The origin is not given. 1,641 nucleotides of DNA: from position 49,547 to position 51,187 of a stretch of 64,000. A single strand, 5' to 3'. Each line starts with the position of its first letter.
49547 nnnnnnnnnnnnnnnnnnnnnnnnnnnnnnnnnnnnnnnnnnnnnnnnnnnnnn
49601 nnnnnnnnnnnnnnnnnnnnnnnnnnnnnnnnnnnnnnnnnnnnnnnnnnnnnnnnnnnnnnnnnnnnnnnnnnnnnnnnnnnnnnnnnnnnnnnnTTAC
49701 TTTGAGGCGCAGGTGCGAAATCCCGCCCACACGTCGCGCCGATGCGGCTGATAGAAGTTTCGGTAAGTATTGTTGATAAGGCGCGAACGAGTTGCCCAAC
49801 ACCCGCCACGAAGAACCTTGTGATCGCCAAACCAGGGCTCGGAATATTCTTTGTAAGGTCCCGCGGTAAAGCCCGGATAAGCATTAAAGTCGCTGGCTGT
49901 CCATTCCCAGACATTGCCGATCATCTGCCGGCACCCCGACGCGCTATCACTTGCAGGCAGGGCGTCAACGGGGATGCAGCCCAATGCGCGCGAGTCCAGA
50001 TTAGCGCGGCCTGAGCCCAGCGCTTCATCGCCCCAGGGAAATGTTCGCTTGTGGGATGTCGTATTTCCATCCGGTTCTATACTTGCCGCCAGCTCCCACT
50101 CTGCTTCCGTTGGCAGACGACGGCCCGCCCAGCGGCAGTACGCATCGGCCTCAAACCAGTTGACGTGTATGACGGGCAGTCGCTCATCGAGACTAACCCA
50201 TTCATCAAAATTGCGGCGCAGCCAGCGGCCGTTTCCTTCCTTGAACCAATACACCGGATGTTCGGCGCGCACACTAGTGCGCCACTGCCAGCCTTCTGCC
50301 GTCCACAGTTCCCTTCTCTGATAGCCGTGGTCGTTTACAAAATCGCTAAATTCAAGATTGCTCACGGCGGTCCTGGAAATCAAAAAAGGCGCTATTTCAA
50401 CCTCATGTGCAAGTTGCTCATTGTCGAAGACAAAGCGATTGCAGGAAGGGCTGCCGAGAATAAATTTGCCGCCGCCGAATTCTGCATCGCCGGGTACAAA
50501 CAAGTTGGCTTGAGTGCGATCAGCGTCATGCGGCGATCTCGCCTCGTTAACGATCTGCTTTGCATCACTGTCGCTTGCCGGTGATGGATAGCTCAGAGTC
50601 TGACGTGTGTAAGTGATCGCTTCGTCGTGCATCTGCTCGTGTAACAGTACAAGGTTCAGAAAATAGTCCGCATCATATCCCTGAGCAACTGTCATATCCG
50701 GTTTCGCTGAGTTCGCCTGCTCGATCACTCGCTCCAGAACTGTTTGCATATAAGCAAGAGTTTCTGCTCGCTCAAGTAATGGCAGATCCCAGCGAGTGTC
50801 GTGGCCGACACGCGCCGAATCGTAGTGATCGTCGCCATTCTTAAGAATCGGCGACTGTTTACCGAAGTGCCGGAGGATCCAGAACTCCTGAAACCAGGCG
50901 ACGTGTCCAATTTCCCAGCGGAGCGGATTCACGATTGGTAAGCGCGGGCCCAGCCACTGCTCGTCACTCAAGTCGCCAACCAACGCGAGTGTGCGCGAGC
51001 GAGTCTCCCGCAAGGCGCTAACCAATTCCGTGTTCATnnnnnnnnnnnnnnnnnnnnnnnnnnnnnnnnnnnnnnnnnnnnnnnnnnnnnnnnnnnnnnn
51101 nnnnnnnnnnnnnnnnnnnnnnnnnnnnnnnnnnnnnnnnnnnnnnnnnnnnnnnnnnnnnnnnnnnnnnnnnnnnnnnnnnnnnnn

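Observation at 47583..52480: EgtB/SenA-like enzyme in a tight operon with a SenB-like glycosyltransferase, a flavoprotein disulfide reductase and a Cys-pair permease: a senC-less selenoneine-type cluster?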

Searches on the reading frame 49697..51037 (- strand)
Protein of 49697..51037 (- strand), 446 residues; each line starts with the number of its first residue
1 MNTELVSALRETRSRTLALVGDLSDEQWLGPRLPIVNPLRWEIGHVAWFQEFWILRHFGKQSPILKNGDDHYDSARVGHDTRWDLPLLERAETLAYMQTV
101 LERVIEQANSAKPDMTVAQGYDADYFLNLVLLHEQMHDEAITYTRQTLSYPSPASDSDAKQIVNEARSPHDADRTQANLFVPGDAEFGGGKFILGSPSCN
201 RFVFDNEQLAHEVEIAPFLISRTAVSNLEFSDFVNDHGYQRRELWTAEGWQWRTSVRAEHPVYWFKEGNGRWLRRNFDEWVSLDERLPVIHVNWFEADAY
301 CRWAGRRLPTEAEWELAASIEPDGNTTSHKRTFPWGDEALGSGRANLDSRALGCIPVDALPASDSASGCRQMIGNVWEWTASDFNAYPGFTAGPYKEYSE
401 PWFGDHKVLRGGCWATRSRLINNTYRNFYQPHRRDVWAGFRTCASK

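Call 3: search_protein_families(library=pfam, proteins=[window:49697-51037:-], max_evalue=0.01)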
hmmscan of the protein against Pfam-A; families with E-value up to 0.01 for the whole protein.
window:49697-51037:- (446 aa): 3 families
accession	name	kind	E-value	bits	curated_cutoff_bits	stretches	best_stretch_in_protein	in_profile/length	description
PF03781.23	FGE-sulfatase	-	7.9e-51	173.6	23.3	1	189-442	10-253/255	Sulfatase-modifying factor enzyme 1-like domain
PF12867.12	DinB_2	-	1.9e-16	61.1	24.8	1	8-141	1-128/128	DinB superfamily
PF04978.18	MST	-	0.00017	22.5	27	1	5-109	2-97/149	Mycothiol-S-transferase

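Call 4: search_protein_families(library=ncbifam, proteins=[window:49697-51037:-], max_evalue=0.01)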
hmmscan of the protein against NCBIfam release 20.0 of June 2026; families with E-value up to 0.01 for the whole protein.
window:49697-51037:- (446 aa): 8 families
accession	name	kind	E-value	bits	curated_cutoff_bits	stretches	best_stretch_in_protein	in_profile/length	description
NF041186.1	SenA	equivalog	3.5e-146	487.5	420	1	3-444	6-382/382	selenoneine synthase SenA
TIGR03440.2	egtB_TIGR03440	equivalog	7.1e-101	338.3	360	1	6-442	2-412/413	ergothioneine biosynthesis protein EgtB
TIGR04344.1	ovoA_Nterm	equivalog_domain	5.1e-47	160.8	400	1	93-442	110-443/444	5-histidylcysteine sulfoxide synthase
TIGR04373.1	egtB_X_signatur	signature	1.2e-29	102.1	71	1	395-444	1-50/50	EgtB-related enzyme signature domain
TIGR03525.2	GldK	equivalog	1.2e-13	51.2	350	1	287-444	220-405/408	T9SS ring complex lipoprotein PorK/GldK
NF051459.1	pyoverdine_PvdO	equivalog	2.2e-07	30.2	500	1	189-442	41-276/280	dihydropyoverdine dehydrogenase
TIGR03530.1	GldJ_short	equivalog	0.00053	19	382.9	0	188-304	70-177/396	gliding motility lipoprotein GldJ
TIGR02171.1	Fb_sc_TIGR02171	subfamily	0.0029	15.6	544.35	1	305-422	158-256/912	TIGR02171 family lipoprotein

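Call 16: search_solved_structures(query=window:49697-51037:-, show_alignments=2, max_evalue=1e-10)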
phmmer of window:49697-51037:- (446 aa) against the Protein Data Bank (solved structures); distinct sequences matched with E-value up to 1e-10: 27.
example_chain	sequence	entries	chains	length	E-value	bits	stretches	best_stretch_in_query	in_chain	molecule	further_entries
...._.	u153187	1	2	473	6.9e-89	302.2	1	4-444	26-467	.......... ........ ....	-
8u41_A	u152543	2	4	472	4.4e-86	292.9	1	4-444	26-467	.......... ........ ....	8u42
8ryz_A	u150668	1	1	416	1.4e-71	245.1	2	8-321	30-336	selenoneine synthase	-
8k5i_A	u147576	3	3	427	1.4e-71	245.1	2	8-321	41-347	selenoneine synthase SenA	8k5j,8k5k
4x8b_A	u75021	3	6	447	8.1e-68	232.7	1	3-442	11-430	Sulfoxide synthase EgtB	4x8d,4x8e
8qf6_A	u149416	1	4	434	9.9e-46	159.8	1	11-322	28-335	Ergothioneine biosynthesis protein EgtB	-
6qki_A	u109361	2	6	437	1e-45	159.8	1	11-322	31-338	Uncharacterized protein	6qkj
6o6l_A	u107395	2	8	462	1.3e-45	159.4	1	11-322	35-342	EgtB (Cabther)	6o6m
8vih_A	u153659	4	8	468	1.3e-31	113.3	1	189-442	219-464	Sulfoxide synthase EgtB-IV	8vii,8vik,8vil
8vig_A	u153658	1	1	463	4.3e-28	101.7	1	189-442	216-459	Sulfoxide synthase EgtB-IV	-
8khq_A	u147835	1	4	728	9.3e-25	90.7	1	80-441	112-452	5-histidylcysteine sulfoxide synthase/putative 4-mercaptohistidine N1-methyltranferase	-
1y4j_A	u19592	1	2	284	1.3e-21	80.3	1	186-386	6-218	Sulfatase modifying factor 2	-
8aru_A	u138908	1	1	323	1.2e-19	73.9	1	189-414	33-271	Formylglycine-generating enzyme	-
6s07_A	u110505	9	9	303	4.2e-19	72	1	179-426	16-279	Formylglycine-generating enzyme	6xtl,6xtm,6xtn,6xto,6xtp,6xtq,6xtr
5nxl_A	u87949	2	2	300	5e-19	71.8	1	177-426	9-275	Non-specific serine/threonine protein kinase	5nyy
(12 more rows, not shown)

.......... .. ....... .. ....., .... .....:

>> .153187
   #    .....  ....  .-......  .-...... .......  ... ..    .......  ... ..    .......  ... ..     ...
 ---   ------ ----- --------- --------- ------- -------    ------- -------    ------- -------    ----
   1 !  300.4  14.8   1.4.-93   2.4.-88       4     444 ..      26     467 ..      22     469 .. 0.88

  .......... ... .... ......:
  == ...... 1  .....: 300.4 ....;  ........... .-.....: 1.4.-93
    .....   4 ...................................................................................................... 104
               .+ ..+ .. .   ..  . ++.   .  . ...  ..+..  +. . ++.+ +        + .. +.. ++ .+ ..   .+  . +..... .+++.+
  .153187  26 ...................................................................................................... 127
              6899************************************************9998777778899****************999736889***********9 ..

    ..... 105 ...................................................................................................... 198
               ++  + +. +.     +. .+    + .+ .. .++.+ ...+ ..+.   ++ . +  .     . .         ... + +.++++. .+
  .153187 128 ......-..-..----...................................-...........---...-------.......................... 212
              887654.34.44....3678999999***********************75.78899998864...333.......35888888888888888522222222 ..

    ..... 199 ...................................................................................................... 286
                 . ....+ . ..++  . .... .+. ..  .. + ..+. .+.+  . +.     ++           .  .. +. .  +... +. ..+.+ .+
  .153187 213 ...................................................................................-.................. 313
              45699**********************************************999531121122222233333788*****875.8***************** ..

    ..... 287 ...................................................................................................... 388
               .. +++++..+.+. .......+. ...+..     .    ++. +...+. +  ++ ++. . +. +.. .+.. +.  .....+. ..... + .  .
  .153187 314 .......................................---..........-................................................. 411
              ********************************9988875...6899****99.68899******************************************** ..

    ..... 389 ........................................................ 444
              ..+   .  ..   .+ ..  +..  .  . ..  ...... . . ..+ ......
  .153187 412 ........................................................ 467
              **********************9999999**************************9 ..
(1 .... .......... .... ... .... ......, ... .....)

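Call 20: find_encoding_contigs(protein=window:49697-51037:-, flank=10000, max_places=6)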
Protein window:49697-51037:- (446 aa): no gene with exactly this product is on record in the collection.

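Call 21: find_homologous_proteins(query=window:49697-51037:-, max_evalue=1e-20)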
Query window:49697-51037:- (446 aa): 8000 proteins with E <= 1e-20 among 8000 candidates; the best 120 are listed.
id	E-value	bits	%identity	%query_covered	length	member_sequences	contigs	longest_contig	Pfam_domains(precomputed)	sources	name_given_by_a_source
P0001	0.0e+0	1065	100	100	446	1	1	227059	PF12867.13,PF03781.23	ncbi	-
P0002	2.4e-229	780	76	99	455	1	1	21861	PF12867.13,PF03781.23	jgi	jgi:iron(II)-dependent oxidoreductase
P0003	2.9e-220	750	72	99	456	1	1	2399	PF12867.13,PF03781.23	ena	-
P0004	4.4e-219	746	72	99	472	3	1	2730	PF12867.13,PF03781.23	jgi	jgi:iron(II)-dependent oxidoreductase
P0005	4.6e-219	746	72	99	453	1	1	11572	PF12867.13,PF03781.23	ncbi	-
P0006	1.0e-218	745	73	99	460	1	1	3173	PF12867.13,PF03781.23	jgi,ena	-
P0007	3.7e-218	743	71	99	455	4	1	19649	PF12867.13,PF03781.23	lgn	-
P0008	1.1e-217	742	71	99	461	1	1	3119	PF12867.13,PF03781.23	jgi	jgi:iron(II)-dependent oxidoreductase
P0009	1.1e-217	742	72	99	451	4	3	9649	PF12867.13,PF03781.23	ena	-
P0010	1.1e-217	742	71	99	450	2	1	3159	PF12867.13,PF03781.23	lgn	-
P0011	1.6e-217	741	71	100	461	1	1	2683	PF12867.13,PF03781.23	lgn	-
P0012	2.0e-217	741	72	99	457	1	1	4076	PF12867.13,PF03781.23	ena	-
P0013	4.5e-217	740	72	100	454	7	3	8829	PF12867.13,PF03781.23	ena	-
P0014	6.7e-217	739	71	99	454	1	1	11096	PF12867.13,PF03781.23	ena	-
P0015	7.7e-217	739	72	99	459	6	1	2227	PF12867.13,PF03781.23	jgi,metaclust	metaclust:\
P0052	3.6e-214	730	71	99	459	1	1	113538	PF12867.13,PF03781.23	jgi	jgi:iron(II)-dependent oxidoreductase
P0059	8.6e-214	729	71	99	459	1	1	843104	PF12867.13,PF03781.23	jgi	jgi:iron(II)-dependent oxidoreductase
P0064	1.7e-213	728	71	99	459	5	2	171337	PF12867.13,PF03781.23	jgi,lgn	-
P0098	7.3e-212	723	71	99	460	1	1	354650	PF12867.13,PF03781.23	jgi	jgi:iron(II)-dependent oxidoreductase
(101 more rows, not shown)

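Call 22: find_encoding_contigs(protein=P0001, flank=10000, max_places=3)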
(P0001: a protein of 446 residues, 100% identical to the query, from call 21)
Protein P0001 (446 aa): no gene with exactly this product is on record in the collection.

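Call 23: find_encoding_contigs(protein=P0059, flank=10000, max_places=3)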
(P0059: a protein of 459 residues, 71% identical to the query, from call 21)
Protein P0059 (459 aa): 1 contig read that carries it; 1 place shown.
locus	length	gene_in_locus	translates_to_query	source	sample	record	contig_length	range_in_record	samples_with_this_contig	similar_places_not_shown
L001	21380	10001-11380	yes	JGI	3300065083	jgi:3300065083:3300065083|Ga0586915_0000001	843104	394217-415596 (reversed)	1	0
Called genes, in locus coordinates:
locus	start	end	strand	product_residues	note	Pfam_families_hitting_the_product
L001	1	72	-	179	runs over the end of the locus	PF10604:Polyketide_cyc2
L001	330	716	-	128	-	PF08818:DUF1801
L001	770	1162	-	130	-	PF00903:Glyoxalase, PF22677:Ble-like_N (weak), PF18029:Glyoxalase_6 (weak)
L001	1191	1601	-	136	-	PF00903:Glyoxalase, PF06983:3-dmu-9_3-mt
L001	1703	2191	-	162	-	PF06983:3-dmu-9_3-mt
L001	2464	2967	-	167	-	PF05163:DinB, PF12867:DinB_2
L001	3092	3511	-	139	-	PF03795:YCII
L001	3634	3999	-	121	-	PF22677:Ble-like_N (weak), PF00903:Glyoxalase, PF18029:Glyoxalase_6 (weak)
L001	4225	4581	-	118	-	PF03795:YCII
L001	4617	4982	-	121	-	PF03795:YCII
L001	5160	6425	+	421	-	PF04542:Sigma70_r2, PF07719:TPR_2 (faint), PF08281:Sigma70_r4_2, PF20239:DUF6596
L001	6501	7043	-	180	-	-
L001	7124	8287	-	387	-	-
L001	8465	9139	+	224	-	-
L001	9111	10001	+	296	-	PF01209:Ubie_methyltran, PF08241:Methyltransf_11, PF08242:Methyltransf_12 (weak), PF13649:Methyltransf_25, PF13847:Methyltransf_31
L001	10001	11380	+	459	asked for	PF12867:DinB_2, PF03781:FGE-sulfatase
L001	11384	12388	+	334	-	PF00534:Glycos_transf_1, PF13692:Glyco_trans_1_4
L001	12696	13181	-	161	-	PF00578:AhpC-TSA, PF08534:Redoxin, PF13905:Thioredoxin_8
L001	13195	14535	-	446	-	-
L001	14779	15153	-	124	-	-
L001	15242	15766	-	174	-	-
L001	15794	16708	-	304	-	PF00085:Thioredoxin (faint), PF08534:Redoxin, PF00578:AhpC-TSA, PF13905:Thioredoxin_8 (weak)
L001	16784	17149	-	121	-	-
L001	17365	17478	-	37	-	-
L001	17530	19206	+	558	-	-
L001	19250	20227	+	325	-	-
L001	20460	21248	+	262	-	PF01400:Astacin, PF00413:Peptidase_M10 (faint)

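Call 24: find_related_loci(query=window:49697-51037:-, collection=genome_contigs, flank=10000)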
Query window:49697-51037:- (446 aa) in genome_contigs; peptide patterns used: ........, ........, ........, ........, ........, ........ (x = any residue, [..] = any of these).
600 stretches matched a pattern (row limit reached: there are more); 562 encode a relative of the query (tblastn E <= 1e-3); the best 80 are kept; 80 distinct loci.
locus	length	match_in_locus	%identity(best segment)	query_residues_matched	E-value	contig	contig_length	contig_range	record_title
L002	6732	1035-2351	72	4-444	0e+0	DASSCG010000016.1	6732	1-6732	MAG TPA_asm: Pyrinomonadaceae bacterium isolate SMAG_U915 k141_1450655, whole genome shotgun sequence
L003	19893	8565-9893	72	2-444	0e+0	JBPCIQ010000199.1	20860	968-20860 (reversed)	MAG: Pyrinomonadaceae bacterium isolate TH_ant_mag_4 S1Ck127_1845876_flag_1_multi_7.3303_len_20860, whole genome shotgun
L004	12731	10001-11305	66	4-444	0e+0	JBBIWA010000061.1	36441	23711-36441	MAG: Acidobacteriota bacterium isolate ETS170220_bin_9 NODE_429_length_36441_cov_4.80947, whole genome shotgun sequence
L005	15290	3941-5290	63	2-444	0e+0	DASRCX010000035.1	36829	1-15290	MAG TPA_asm: Terriglobia bacterium isolate SMAG_U9964 k141_164445, whole genome shotgun sequence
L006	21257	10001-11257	66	27-446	4e-178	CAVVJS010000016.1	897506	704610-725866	MAG: Pyrinomonadaceae bacterium isolate MFD09212.bin.1.138 genome assembly, contig: contig_9880, whole genome shotgun se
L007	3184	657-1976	62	2-444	0e+0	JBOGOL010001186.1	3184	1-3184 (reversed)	MAG: Blastocatellia bacterium isolate M3-S_metawrap_bin.6 k127_2735228, whole genome shotgun sequence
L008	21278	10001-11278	59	4-445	1e-165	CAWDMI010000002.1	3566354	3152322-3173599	MAG: uncultured delta proteobacterium isolate MFD04944.bin.2.54 genome assembly, contig: contig_25315, whole genome shot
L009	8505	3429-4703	57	3-444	9e-164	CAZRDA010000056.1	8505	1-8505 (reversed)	MAG TPA_asm: uncultured bacterium isolate binchicken_co292_9 genome assembly, contig: NODE_1697_length_8505_cov_5.870414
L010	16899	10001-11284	57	3-444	1e-160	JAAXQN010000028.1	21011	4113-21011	MAG: Candidatus Methylomirabilis sp. isolate MAG-BB-18 scaffold_352, whole genome shotgun sequence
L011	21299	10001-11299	57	4-446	7e-160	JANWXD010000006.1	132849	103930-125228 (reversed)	MAG: Bryobacteraceae bacterium isolate SKYG38 NODE_6_length_132849_cov_7.183465, whole genome shotgun sequence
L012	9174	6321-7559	58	5-445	1e-159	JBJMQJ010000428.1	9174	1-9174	MAG: Myxococcales bacterium isolate H1_18_all_fractions_conc_118_70_14 k255_5913369, whole genome shotgun sequence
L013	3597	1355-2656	56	2-443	7e-165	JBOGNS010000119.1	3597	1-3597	MAG: Candidatus Acidiferrales bacterium isolate M3-S_metawrap_bin.115 k127_4408057, whole genome shotgun sequence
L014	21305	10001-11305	56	2-443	8e-158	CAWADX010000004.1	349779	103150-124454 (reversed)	MAG: uncultured Acidobacteriota bacterium isolate MFD03346.bin.1.39 genome assembly, contig: contig_28995, whole genome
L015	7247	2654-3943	56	3-444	6e-157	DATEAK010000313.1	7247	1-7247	MAG TPA_asm: bacterium isolate SMAG_U8216 k141_213279, whole genome shotgun sequence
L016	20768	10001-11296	57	3-444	2e-156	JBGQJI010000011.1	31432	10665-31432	MAG: Candidatus Methylomirabilis sp. isolate OBJ2_061818_070_27 k141_156322_length_31432_cov_9.9963, whole genome shotgu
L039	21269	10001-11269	51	4-444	1e-137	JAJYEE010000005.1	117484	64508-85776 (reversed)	MAG: Proteobacteria bacterium isolate DBS1-1.bin143 NODE_168_length_117484_cov_22.903661, whole genome shotgun sequence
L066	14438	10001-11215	47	9-444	3e-122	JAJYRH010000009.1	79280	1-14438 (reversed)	MAG: bacterium isolate DX1.bin103 NODE_385_length_79280_cov_9.192955, whole genome shotgun sequence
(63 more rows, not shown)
